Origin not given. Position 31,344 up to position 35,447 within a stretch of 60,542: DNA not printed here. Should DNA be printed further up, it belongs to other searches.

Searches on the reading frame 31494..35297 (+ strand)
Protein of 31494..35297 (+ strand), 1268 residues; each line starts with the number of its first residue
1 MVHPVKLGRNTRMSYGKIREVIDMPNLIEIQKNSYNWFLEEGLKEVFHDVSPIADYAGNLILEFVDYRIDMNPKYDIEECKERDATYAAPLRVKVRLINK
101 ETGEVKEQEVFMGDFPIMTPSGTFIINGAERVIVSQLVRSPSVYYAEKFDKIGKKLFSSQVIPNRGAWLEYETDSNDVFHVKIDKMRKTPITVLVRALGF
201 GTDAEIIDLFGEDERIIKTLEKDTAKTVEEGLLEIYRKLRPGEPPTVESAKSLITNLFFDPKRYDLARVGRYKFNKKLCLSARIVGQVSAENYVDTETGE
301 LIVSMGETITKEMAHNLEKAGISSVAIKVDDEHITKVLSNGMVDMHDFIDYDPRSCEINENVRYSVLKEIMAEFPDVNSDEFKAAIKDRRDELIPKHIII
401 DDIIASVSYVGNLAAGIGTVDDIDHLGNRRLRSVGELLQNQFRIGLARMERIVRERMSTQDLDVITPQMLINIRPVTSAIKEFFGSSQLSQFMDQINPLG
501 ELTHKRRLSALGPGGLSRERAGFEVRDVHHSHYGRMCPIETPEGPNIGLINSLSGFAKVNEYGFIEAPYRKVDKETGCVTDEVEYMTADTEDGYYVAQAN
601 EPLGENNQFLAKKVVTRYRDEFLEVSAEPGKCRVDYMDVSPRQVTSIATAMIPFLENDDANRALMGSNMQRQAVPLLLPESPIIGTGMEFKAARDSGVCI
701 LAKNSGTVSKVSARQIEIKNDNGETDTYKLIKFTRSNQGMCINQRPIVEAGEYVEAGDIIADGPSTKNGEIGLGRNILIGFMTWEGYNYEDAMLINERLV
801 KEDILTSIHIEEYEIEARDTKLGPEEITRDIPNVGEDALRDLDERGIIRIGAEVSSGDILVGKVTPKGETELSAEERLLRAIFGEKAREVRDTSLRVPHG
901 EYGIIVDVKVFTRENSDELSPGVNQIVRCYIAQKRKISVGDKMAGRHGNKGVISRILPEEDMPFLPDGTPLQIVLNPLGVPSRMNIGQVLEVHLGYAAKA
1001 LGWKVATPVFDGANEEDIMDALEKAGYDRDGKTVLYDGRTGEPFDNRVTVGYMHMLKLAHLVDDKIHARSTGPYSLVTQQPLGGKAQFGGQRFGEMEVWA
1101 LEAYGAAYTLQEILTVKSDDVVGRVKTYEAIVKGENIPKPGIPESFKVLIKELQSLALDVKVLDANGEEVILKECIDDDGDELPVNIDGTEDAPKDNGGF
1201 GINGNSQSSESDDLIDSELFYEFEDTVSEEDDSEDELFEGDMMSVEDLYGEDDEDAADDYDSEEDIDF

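Call 14: search_protein_families(library=pfam, proteins=[window:31494-35297:+], max_evalue=0.0001)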
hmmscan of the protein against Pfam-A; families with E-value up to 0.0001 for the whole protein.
window:31494-35297:+ (1268 aa): 6 families
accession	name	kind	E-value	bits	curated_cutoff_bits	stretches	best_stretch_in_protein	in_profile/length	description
PF00562.33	RNA_pol_Rpb2_6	-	2e-140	468.6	23.4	1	702-1087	2-373/373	RNA polymerase Rpb2, domain 6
PF04560.25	RNA_pol_Rpb2_7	-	1.2e-29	103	32.1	1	1089-1163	1-85/87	RNA polymerase Rpb2, domain 7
PF04565.21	RNA_pol_Rpb2_3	-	6.9e-29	100.2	21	1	491-559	1-68/68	RNA polymerase Rpb2, domain 3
PF04561.19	RNA_pol_Rpb2_2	-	5.2e-28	98.5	21.7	2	139-281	1-148/190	RNA polymerase Rpb2, domain 2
PF10385.14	RNA_pol_Rpb2_45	-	3.8e-24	84.9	28.2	1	569-640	1-66/66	RNA polymerase beta subunit external 1 domain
PF04563.20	RNA_pol_Rpb2_1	-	4.7e-23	82.2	28.2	1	26-478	1-203/203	RNA polymerase beta subunit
